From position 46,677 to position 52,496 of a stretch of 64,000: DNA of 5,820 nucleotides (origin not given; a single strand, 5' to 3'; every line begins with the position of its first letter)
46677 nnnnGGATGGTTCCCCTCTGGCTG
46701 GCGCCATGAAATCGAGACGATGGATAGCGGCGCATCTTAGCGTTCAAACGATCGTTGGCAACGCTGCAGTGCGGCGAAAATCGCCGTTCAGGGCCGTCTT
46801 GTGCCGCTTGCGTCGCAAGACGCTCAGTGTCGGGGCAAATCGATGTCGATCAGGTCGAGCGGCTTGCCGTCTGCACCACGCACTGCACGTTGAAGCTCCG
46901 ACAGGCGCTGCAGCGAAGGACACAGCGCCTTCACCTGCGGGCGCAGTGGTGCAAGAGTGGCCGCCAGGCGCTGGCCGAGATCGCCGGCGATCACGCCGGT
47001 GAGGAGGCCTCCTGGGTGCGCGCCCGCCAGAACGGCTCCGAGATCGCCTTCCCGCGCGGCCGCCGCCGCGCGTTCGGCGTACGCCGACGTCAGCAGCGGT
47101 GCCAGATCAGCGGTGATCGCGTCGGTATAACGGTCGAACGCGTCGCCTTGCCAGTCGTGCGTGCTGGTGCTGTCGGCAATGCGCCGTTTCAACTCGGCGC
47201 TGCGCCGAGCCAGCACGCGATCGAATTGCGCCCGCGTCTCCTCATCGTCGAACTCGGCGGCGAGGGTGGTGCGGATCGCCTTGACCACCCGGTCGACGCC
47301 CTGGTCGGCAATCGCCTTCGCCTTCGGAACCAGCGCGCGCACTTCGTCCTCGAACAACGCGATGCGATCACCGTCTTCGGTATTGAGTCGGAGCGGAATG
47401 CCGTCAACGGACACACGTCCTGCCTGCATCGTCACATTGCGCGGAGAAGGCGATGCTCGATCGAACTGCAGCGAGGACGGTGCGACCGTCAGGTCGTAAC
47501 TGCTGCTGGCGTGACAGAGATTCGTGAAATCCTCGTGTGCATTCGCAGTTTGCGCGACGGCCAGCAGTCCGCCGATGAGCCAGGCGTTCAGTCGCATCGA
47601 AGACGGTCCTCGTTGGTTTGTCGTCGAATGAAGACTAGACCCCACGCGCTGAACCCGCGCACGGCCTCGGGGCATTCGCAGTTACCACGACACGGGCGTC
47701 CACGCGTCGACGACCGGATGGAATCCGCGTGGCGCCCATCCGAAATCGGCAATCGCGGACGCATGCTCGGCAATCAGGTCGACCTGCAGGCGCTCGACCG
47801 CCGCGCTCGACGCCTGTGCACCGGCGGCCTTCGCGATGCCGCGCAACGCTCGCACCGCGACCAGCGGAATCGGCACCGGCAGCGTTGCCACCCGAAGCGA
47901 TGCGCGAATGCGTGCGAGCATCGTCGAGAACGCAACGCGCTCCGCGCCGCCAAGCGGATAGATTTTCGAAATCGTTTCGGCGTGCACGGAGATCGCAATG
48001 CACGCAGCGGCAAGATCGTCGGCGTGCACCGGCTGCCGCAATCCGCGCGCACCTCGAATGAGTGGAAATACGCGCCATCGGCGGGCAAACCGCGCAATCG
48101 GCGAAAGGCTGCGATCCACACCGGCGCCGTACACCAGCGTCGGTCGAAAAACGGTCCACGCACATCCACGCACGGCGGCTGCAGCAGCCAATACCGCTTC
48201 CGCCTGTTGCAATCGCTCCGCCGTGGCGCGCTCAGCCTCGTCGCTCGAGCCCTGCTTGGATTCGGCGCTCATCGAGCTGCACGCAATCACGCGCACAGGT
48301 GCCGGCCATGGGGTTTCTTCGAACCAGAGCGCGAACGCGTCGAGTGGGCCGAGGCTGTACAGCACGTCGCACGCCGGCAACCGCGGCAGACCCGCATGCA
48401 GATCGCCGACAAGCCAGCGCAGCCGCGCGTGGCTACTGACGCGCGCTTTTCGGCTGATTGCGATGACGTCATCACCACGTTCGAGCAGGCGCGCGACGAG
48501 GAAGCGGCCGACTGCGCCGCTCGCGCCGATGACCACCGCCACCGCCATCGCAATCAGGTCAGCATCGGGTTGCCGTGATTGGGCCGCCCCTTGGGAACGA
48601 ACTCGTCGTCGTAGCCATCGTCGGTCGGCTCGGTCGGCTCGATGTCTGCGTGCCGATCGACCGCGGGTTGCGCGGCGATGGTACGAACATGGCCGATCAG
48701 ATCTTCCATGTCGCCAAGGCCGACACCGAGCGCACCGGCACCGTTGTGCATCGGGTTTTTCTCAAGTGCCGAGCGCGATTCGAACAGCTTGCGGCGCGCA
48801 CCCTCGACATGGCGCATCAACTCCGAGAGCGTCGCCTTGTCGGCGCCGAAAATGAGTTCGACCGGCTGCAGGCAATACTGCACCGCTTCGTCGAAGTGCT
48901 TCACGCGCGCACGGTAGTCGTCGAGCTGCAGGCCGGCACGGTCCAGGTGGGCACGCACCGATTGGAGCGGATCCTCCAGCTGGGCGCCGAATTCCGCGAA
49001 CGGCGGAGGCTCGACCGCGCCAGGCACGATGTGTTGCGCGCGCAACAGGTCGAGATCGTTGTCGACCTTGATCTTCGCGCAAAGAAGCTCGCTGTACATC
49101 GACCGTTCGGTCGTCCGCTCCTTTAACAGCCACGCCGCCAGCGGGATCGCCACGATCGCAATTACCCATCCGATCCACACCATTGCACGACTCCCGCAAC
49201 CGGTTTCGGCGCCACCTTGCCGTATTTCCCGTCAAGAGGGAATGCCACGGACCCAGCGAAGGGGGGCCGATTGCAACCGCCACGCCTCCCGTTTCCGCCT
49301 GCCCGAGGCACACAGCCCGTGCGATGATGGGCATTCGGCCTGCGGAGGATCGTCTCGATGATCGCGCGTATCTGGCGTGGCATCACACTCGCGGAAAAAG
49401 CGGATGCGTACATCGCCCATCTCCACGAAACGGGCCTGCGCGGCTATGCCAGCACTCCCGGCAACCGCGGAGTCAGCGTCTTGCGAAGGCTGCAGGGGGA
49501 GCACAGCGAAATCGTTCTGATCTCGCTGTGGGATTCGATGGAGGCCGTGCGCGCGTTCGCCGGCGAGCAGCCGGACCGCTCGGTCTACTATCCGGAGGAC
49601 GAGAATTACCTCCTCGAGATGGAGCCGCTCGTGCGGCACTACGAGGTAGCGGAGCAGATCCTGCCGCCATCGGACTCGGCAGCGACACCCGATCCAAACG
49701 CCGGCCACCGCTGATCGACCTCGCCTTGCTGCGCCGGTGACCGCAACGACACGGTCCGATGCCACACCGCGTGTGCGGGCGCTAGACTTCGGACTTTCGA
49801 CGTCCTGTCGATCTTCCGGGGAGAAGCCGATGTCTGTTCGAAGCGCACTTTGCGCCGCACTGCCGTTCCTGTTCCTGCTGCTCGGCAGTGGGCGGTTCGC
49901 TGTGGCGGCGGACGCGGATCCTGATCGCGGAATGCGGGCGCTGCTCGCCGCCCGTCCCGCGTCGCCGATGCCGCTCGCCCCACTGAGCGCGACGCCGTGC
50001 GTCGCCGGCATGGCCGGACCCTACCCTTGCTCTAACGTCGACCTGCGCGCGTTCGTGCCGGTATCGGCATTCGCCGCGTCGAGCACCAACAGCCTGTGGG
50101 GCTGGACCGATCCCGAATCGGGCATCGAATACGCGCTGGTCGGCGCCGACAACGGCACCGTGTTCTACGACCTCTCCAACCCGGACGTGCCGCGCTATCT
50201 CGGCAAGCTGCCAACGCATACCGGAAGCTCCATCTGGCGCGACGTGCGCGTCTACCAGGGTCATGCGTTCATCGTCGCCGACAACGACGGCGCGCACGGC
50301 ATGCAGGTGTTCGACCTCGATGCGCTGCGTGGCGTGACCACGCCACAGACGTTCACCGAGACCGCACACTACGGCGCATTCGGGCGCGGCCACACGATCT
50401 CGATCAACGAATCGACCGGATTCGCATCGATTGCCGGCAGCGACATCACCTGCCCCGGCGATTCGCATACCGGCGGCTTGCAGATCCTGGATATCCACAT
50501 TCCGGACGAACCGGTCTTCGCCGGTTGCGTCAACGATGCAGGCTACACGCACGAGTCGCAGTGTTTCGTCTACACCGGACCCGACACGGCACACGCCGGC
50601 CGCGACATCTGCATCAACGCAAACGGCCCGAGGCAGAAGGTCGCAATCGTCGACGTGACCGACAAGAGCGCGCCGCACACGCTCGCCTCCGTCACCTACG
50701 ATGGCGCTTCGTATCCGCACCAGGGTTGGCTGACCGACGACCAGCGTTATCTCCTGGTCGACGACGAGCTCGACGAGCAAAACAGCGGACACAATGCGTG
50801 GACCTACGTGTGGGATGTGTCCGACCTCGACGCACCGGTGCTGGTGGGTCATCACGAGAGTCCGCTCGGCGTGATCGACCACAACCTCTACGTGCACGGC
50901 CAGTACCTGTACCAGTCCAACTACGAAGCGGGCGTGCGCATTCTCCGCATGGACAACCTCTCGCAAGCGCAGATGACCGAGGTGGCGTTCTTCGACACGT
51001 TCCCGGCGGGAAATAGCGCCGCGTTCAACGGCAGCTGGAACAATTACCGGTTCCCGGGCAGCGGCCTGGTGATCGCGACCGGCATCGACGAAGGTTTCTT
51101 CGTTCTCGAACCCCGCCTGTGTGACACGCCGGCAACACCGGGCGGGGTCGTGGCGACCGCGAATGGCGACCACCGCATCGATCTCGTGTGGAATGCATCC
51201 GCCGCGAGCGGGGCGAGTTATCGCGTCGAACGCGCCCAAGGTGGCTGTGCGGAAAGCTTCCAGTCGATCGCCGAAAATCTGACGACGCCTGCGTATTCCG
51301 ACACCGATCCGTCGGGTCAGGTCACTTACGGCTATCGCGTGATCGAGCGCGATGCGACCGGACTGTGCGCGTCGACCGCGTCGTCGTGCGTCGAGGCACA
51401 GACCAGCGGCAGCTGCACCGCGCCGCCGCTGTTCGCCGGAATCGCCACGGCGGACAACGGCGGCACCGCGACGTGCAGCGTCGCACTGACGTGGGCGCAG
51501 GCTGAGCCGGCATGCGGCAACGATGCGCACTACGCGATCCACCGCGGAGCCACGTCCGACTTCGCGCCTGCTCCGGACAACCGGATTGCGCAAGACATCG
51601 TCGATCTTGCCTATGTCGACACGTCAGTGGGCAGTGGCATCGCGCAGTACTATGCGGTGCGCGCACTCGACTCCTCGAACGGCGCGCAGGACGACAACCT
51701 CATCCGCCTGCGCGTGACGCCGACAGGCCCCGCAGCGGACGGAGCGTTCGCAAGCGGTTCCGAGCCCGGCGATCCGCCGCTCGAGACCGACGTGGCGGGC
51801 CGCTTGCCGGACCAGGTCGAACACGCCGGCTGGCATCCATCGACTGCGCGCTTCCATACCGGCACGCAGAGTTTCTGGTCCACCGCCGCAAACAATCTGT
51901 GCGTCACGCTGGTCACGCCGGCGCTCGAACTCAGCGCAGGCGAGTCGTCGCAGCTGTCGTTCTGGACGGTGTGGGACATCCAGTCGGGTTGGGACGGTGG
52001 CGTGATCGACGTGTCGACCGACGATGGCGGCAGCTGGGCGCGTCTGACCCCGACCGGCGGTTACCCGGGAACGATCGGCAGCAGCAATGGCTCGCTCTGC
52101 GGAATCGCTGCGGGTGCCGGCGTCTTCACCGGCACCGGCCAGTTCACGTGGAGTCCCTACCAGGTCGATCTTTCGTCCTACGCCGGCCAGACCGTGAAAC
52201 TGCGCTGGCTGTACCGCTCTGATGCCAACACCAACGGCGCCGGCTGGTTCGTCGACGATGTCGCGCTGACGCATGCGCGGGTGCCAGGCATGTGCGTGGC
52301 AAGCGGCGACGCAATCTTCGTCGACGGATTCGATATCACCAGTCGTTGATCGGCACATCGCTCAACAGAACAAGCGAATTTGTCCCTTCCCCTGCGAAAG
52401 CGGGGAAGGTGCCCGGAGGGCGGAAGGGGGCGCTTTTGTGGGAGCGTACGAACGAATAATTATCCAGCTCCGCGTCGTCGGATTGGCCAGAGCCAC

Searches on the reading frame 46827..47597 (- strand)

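Call 9: search_protein_families(library=ncbifam, proteins=[window:46827-47597:-], max_evalue=0.00001)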
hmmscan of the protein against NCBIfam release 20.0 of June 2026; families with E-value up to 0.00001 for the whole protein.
window:46827-47597:- (257 aa): 0 families

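Call 57: search_protein_families(library=pfam, proteins=[window:46827-47597:-], max_evalue=0.001)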
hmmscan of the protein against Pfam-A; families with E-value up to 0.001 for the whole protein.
window:46827-47597:- (257 aa): 1 family
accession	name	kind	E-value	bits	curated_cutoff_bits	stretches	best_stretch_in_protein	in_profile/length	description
PF11101.13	DUF2884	-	8e-15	55.5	30.6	1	28-167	1-140/228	Protein of unknown function (DUF2884)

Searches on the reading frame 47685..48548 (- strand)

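Call 10: search_protein_families(library=ncbifam, proteins=[window:47685-48548:-], max_evalue=0.00001)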
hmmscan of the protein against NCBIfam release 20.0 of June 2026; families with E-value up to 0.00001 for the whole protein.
window:47685-48548:- (288 aa): 0 families

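Call 57: search_protein_families(library=pfam, proteins=[window:47685-48548:-], max_evalue=0.001)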
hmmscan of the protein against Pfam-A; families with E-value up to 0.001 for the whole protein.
window:47685-48548:- (288 aa): 2 families
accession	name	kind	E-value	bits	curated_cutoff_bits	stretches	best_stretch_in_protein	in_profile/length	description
PF01370.27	Epimerase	-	1.3e-12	48.1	20.9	2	5-44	2-41/240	NAD dependent epimerase/dehydratase family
PF13460.12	NAD_binding_10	-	7.6e-07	29.6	27.2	1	8-50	1-48/184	NAD(P)H-binding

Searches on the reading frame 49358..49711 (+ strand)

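Call 10: search_protein_families(library=ncbifam, proteins=[window:49358-49711:+], max_evalue=0.00001)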
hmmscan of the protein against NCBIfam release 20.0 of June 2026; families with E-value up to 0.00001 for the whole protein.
window:49358-49711:+ (118 aa): 0 families

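Call 57: search_protein_families(library=pfam, proteins=[window:49358-49711:+], max_evalue=0.001)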
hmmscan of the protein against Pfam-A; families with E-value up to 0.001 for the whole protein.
window:49358-49711:+ (118 aa): 1 family
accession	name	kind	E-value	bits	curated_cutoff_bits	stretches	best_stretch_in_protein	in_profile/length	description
PF03992.22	ABM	-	7.4e-05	23.3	23.1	1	12-68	12-67/78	Antibiotic biosynthesis monooxygenase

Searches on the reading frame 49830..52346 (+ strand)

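Call 10: search_protein_families(library=ncbifam, proteins=[window:49830-52346:+], max_evalue=0.00001)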
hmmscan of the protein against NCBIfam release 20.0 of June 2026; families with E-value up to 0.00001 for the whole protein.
window:49830-52346:+ (839 aa): 4 families
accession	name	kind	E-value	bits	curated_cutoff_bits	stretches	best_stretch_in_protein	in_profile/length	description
TIGR04312.1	choice_anch_B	subfamily_domain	3e-132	441.3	100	1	56-427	1-363/364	choice-of-anchor B family protein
NF038111.1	rhom_dep_M36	equivalog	4.5e-15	54.2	1700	1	692-817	1039-1167/1315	rhombosortase-dependent M36 family metallopeptidase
NF038112.1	myxo_dep_M36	subfamily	1e-12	46.1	1500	1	687-816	1029-1169/1604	myxosortase-dependent M36 family metallopeptidase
NF038128.1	choice_anch_J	domain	5.3e-07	30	30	1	693-812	64-161/162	choice-of-anchor J domain-containing protein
